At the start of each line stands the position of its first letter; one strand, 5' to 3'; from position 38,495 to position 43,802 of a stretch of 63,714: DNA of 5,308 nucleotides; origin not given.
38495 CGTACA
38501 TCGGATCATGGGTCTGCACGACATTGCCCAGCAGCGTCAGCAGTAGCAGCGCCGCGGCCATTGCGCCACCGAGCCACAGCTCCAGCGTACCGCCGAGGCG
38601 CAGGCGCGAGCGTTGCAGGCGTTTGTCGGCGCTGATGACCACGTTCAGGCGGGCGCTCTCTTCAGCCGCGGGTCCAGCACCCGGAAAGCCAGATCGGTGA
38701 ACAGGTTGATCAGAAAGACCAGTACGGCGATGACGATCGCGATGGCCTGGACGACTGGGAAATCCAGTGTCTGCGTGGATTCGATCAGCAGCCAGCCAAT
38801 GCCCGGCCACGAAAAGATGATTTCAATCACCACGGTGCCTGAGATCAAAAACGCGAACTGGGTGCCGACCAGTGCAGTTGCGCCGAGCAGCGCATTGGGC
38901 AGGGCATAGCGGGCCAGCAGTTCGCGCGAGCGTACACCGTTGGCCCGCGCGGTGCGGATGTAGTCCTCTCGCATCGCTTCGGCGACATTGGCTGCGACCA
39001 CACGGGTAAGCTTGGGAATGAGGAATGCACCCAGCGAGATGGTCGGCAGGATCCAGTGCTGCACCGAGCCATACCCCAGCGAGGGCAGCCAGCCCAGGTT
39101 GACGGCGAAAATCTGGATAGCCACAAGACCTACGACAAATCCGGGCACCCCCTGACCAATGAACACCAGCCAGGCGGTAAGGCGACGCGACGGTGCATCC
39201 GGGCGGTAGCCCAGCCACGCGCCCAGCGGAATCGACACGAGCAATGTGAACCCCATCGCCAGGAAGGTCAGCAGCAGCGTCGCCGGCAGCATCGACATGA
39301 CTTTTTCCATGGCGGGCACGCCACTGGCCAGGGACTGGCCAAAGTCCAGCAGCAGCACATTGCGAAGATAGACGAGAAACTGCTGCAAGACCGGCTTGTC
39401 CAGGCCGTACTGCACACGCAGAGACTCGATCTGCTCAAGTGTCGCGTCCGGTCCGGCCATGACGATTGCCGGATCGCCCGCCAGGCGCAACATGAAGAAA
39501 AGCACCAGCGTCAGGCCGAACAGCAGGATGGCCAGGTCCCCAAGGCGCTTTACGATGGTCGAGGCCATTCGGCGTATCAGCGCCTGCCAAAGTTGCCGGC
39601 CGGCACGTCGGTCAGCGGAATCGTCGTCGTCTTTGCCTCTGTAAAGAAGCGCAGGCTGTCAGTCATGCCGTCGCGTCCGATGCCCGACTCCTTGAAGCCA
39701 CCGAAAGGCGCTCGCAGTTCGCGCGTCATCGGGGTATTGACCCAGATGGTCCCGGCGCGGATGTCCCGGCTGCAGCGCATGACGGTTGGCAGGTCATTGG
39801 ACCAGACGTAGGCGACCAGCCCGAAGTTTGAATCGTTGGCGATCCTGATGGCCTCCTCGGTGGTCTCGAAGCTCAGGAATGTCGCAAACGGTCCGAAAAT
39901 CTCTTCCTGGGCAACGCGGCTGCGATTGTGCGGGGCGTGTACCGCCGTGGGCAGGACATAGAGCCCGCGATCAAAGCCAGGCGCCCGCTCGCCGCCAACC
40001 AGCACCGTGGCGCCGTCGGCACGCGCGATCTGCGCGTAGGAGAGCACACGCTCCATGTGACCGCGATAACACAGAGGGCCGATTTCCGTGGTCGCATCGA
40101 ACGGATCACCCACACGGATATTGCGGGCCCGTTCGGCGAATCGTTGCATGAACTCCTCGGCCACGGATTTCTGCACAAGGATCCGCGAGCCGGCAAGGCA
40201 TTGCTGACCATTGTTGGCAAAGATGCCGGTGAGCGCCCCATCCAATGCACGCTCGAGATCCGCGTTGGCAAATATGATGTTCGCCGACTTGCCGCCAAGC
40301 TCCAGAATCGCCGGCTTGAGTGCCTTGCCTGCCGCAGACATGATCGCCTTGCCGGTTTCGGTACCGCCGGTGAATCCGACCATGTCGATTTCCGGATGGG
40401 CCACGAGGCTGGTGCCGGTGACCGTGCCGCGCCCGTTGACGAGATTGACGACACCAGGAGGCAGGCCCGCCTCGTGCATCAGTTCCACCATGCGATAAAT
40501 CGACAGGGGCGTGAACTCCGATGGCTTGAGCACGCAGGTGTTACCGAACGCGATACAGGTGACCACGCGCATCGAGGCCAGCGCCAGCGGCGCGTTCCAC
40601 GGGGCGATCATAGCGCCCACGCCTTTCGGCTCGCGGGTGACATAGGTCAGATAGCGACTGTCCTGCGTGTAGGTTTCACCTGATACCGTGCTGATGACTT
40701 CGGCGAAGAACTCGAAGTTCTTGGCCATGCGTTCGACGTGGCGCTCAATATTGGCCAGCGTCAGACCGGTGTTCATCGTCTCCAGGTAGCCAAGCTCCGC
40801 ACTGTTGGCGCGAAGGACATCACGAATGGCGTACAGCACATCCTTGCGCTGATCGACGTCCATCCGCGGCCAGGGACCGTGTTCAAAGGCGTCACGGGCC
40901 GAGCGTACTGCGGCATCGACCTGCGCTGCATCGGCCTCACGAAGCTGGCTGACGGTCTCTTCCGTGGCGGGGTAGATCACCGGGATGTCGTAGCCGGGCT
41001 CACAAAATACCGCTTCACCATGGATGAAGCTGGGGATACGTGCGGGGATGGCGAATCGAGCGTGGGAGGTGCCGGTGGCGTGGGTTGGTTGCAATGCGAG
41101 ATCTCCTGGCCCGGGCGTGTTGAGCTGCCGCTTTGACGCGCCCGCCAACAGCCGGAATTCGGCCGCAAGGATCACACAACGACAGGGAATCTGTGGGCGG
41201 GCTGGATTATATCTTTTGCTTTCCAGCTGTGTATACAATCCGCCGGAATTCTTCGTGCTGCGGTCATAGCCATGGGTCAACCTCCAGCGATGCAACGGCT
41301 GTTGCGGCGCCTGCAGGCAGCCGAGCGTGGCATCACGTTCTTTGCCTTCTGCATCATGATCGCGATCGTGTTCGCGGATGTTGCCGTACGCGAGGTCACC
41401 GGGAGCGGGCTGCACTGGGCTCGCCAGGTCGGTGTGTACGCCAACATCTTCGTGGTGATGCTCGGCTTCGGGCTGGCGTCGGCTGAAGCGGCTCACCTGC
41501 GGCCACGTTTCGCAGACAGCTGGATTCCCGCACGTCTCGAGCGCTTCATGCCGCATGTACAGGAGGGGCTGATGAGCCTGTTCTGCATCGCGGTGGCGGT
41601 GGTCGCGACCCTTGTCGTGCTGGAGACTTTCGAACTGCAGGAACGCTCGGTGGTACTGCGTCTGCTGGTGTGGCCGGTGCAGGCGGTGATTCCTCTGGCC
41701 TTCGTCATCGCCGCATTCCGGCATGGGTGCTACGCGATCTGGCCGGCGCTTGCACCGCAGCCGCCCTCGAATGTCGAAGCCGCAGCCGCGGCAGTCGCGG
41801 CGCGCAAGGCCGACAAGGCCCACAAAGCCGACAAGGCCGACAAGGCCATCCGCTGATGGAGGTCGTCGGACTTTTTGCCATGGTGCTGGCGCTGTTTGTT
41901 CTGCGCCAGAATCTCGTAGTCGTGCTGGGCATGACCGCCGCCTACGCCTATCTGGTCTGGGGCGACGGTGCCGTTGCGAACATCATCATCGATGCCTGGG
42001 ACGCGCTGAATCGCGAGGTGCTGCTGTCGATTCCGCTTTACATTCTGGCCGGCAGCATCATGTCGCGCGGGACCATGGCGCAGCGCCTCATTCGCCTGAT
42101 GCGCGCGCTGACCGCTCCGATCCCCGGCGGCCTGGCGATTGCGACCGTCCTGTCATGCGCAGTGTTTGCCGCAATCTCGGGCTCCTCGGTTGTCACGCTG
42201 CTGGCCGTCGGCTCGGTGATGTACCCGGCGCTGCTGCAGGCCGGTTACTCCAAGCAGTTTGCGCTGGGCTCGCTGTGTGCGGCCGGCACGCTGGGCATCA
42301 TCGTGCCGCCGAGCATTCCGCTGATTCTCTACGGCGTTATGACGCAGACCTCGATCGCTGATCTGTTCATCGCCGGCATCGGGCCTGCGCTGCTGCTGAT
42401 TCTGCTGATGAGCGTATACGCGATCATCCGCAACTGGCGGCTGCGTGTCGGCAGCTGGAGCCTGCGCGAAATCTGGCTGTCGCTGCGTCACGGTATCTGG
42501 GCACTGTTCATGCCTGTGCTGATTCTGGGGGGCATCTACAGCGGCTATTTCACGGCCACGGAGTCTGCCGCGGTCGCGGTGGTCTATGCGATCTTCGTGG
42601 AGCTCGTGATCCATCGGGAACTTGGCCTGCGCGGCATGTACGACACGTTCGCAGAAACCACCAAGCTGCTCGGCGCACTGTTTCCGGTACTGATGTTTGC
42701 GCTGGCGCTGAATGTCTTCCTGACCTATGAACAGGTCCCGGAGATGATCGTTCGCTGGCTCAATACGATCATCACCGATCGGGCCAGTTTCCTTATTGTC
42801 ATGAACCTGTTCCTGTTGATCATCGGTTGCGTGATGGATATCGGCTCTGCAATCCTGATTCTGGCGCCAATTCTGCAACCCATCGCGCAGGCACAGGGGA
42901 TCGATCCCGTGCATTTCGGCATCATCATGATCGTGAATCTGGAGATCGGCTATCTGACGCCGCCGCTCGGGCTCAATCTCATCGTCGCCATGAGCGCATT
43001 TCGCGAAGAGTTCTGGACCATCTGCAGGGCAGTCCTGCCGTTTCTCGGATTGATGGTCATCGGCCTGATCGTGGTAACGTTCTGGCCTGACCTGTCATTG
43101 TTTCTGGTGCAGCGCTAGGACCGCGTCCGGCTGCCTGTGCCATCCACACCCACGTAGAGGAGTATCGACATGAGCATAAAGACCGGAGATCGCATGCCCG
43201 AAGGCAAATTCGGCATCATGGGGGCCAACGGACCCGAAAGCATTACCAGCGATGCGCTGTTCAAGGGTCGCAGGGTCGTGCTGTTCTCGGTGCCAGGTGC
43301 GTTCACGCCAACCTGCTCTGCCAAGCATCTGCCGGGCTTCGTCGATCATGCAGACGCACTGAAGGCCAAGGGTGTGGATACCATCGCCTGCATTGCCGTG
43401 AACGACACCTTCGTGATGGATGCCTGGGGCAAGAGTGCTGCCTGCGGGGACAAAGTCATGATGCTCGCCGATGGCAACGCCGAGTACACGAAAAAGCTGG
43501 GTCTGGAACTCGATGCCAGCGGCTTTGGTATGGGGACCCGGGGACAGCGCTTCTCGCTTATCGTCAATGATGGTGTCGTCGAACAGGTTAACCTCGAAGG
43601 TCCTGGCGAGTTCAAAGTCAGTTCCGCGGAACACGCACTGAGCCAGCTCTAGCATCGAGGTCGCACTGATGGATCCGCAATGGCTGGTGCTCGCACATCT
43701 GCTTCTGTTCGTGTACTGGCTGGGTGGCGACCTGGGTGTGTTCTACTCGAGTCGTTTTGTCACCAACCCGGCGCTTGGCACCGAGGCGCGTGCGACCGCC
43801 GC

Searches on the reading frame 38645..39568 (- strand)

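Call 11: search_protein_families(library=pfam, proteins=[window:38645-39568:-])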
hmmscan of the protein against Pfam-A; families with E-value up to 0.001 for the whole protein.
window:38645-39568:- (307 aa): 2 families
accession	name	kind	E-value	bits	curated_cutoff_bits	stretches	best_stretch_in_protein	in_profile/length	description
PF00528.27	BPD_transp_1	-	2.5e-35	122.3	26.4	1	113-304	2-184/184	Binding-protein-dependent transport system inner membrane component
PF19300.4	BPD_transp_1_N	-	1.6e-08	35.2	23.8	1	2-73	2-74/114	Binding-prot-dependent transport system membrane comp, N-term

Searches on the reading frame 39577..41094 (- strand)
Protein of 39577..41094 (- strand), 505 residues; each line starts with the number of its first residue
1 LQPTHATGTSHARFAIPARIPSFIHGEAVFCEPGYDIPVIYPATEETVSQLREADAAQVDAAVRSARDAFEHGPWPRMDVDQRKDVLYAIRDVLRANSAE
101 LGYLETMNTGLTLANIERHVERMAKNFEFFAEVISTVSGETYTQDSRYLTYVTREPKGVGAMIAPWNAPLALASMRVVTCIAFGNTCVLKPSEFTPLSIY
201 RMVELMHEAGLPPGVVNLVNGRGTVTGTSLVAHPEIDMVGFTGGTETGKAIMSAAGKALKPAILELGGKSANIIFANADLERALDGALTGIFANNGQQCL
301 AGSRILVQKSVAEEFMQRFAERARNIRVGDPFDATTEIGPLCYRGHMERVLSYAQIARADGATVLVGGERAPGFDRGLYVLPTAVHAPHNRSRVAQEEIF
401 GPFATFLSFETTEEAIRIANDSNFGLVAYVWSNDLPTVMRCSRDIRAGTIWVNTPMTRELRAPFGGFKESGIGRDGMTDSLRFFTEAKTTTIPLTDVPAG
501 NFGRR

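Call 41: find_homologous_proteins(query=window:39577-41094:-, max_evalue=1e-100)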
Query window:39577-41094:- (505 aa): 5815 proteins with E <= 1e-100 among 8000 candidates; the best 120 are listed.
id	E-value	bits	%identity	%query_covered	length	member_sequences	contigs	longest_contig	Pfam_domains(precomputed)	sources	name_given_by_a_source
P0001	0.0e+0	1039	90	100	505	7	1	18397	PF00171.28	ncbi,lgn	-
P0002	1.2e-288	976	86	99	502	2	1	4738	PF00171.28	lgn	-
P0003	1.7e-285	965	83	100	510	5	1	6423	PF00171.28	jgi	jgi:acyl-CoA reductase-like NAD-dependent aldehyde dehydrogenase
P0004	3.9e-283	958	84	98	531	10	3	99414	PF00171.28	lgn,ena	-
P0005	3.7e-255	865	77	98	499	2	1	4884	PF00171.28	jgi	jgi:acyl-CoA reductase-like NAD-dependent aldehyde dehydrogenase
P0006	4.2e-250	849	76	98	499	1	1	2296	PF00171.28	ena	-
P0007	8.0e-247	838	76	97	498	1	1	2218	PF00171.28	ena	-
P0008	2.6e-243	826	74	97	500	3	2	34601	PF00171.28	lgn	-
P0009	4.4e-243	825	74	98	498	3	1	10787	PF00171.28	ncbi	-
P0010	8.1e-239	811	73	97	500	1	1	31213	PF00171.28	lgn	-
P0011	1.2e-238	811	72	97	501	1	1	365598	PF00171.28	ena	-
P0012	2.4e-235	800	70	98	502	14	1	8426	PF00171.28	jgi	jgi:acyl-CoA reductase-like NAD-dependent aldehyde dehydrogenase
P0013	6.9e-235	798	71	99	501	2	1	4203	PF00171.28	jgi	-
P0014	1.5e-234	797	70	97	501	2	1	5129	PF00171.28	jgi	jgi:acyl-CoA reductase-like NAD-dependent aldehyde dehydrogenase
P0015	1.9e-234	797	73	95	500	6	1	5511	PF00171.28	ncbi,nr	ncbi:MAG TPA: aldehyde dehydrogenase [Steroidobacteraceae bacterium]|nr:aldehyde dehydrogenase [Ster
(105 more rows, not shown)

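Call 42: find_encoding_contigs(protein=P0001, flank=10000, max_places=2)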
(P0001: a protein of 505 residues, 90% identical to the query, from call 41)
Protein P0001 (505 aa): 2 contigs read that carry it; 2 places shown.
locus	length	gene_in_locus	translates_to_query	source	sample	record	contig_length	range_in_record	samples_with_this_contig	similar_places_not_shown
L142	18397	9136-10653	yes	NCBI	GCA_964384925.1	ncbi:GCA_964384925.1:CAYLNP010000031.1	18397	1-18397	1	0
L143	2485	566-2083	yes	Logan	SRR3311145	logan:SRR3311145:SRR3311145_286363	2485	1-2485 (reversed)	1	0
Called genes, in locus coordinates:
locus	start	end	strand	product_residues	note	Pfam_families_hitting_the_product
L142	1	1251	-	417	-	?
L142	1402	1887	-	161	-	PF20101:DUF6491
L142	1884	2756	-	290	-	PF00581:Rhodanese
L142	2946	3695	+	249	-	PF01012:ETF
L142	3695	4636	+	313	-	PF01012:ETF, PF00766:ETF_alpha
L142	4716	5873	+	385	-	PF00083:Sugar_tr, PF05977:MFS_3 (weak), PF07690:MFS_1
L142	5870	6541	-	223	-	-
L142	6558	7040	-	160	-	PF08534:Redoxin, PF00578:AhpC-TSA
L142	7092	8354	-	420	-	PF06808:DctM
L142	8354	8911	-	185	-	PF04290:DctQ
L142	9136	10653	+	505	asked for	PF00171:Aldedh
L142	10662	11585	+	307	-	PF19300:BPD_transp_1_N, PF00528:BPD_transp_1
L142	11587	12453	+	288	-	PF00528:BPD_transp_1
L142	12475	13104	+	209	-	PF02798:GST_N, PF13417:GST_N_3, PF13409:GST_N_2, PF00043:GST_C, PF14497:GST_C_3 (weak)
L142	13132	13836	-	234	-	PF11306:DUF3108 (weak)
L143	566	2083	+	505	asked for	PF00171:Aldedh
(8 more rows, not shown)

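Call 43: find_encoding_contigs(protein=P0004, flank=10000, max_places=2)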
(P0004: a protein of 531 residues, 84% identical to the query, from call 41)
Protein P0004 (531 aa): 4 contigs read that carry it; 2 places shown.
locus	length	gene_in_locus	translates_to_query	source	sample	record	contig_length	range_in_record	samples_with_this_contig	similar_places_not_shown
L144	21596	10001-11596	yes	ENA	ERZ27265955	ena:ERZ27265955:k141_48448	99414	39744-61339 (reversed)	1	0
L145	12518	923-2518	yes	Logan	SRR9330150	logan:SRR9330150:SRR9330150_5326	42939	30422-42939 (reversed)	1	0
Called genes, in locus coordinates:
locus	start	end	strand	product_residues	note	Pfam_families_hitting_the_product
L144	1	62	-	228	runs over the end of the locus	PF01027:Bax1-I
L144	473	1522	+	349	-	PF00589:Phage_integrase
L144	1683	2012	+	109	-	-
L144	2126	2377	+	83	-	-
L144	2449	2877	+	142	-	-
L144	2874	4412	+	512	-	PF13148:DUF3987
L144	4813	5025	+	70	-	-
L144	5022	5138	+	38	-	-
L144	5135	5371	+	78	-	-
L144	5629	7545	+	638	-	PF00574:CLP_protease, PF10124:Mu-like_gpT (faint), PF25209:Phage_capsid_4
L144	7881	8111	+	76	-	-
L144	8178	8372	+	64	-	-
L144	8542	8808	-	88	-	-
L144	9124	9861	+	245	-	PF07317:PilZN, PF07238:PilZ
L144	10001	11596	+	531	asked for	PF00171:Aldedh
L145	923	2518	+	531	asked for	PF00171:Aldedh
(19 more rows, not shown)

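Call 44: find_encoding_contigs(protein=P0003, flank=10000, max_places=2)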
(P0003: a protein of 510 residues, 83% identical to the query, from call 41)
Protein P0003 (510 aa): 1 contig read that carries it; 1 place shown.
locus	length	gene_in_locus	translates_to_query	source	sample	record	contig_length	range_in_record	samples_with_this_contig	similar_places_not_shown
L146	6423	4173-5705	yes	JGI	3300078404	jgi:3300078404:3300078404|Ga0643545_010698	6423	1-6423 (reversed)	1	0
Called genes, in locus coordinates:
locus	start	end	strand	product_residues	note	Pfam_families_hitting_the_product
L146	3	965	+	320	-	?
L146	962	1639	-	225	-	-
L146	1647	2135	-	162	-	PF00578:AhpC-TSA, PF08534:Redoxin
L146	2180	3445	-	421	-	PF06808:DctM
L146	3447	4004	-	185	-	PF04290:DctQ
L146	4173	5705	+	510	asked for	PF00171:Aldedh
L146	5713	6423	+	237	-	?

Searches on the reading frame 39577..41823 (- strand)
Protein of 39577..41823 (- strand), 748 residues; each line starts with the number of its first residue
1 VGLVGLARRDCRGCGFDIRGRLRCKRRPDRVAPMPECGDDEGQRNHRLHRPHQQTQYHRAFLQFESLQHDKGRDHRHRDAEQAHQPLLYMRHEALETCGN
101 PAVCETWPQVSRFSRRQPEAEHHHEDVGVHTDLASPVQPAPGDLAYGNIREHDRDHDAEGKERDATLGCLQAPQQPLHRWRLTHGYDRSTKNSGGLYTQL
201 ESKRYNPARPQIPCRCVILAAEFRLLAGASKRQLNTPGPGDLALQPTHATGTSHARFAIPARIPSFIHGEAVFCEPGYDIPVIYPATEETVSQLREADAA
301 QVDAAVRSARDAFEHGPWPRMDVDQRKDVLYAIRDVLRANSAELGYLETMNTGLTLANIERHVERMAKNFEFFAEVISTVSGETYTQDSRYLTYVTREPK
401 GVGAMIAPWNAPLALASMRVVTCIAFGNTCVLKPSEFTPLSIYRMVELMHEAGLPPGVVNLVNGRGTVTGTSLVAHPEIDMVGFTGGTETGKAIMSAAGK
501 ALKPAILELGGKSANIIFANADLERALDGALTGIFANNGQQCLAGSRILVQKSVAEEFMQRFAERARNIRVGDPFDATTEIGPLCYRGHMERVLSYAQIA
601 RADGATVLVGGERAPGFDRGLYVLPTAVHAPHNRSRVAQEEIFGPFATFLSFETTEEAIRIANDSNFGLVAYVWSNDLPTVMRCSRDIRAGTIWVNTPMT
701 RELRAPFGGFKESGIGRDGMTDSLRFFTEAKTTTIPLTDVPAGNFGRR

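Call 8: search_protein_families(library=pfam, proteins=[window:39577-41823:-])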
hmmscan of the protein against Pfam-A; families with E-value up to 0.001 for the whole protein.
window:39577-41823:- (748 aa): 1 family
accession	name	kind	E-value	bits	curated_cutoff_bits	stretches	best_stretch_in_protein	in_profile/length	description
PF00171.27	Aldedh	-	1.4e-159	532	23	1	280-732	9-460/461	Aldehyde dehydrogenase family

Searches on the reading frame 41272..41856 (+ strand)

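Call 11: search_protein_families(library=pfam, proteins=[window:41272-41856:+])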
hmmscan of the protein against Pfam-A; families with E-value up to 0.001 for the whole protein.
window:41272-41856:+ (194 aa): 1 family
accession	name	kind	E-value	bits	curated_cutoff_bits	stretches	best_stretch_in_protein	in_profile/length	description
PF04290.18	DctQ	-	7.6e-15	55.4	28.3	1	29-152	1-123/132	Tripartite ATP-independent periplasmic transporters, DctQ component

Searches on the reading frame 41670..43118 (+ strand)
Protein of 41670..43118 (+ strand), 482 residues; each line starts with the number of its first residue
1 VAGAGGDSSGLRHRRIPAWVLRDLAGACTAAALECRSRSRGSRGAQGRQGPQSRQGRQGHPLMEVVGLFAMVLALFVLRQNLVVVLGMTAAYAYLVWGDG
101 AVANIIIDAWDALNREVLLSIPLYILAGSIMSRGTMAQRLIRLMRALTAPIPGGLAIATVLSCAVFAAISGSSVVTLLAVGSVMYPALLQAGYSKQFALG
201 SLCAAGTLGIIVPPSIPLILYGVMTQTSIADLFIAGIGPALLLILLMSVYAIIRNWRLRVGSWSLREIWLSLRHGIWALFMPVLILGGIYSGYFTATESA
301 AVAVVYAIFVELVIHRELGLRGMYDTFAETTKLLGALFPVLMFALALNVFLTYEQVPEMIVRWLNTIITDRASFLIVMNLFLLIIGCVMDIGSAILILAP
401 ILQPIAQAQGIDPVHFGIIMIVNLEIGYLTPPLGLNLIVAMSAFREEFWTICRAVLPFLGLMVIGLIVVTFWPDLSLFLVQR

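Call 8: search_protein_families(library=pfam, proteins=[window:41670-43118:+])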
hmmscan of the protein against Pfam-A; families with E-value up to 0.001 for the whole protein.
window:41670-43118:+ (482 aa): 1 family
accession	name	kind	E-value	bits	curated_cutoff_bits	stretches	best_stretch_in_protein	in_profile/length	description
PF06808.19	DctM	-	7.3e-96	321.9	23.8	1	69-474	1-412/413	Tripartite ATP-independent periplasmic transporter, DctM component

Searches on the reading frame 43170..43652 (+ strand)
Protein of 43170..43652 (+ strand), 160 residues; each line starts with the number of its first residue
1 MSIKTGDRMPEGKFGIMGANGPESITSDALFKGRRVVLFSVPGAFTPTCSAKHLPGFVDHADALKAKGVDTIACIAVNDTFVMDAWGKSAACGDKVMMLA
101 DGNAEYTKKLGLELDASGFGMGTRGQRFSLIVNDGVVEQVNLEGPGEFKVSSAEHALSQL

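Call 11: search_protein_families(library=pfam, proteins=[window:43170-43652:+])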
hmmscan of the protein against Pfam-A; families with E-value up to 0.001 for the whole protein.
window:43170-43652:+ (160 aa): 2 families
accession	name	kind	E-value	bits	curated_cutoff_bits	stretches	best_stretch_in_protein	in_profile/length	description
PF08534.16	Redoxin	-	2.6e-34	118.6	26.6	1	4-157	1-148/148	Redoxin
PF00578.27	AhpC-TSA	-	4.4e-11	43.2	26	1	23-138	16-122/124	AhpC/TSA family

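Call 39: find_encoding_contigs(protein=window:43170-43652:+, flank=10000, max_places=10)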
Protein window:43170-43652:+ (160 aa): 1 contig read that carries it; 1 place shown.
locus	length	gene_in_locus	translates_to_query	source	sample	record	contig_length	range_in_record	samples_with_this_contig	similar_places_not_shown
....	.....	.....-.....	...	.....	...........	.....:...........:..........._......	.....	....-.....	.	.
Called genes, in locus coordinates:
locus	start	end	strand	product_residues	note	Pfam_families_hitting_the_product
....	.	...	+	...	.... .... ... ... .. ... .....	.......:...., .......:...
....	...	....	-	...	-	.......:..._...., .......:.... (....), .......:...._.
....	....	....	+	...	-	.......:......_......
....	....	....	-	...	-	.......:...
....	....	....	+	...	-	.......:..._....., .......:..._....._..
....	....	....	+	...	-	-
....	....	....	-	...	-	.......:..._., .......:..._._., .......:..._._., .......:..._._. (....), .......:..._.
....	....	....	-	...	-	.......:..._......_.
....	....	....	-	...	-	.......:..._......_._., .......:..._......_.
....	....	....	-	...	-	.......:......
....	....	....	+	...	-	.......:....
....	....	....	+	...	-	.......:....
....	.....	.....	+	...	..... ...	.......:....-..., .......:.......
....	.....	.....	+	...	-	-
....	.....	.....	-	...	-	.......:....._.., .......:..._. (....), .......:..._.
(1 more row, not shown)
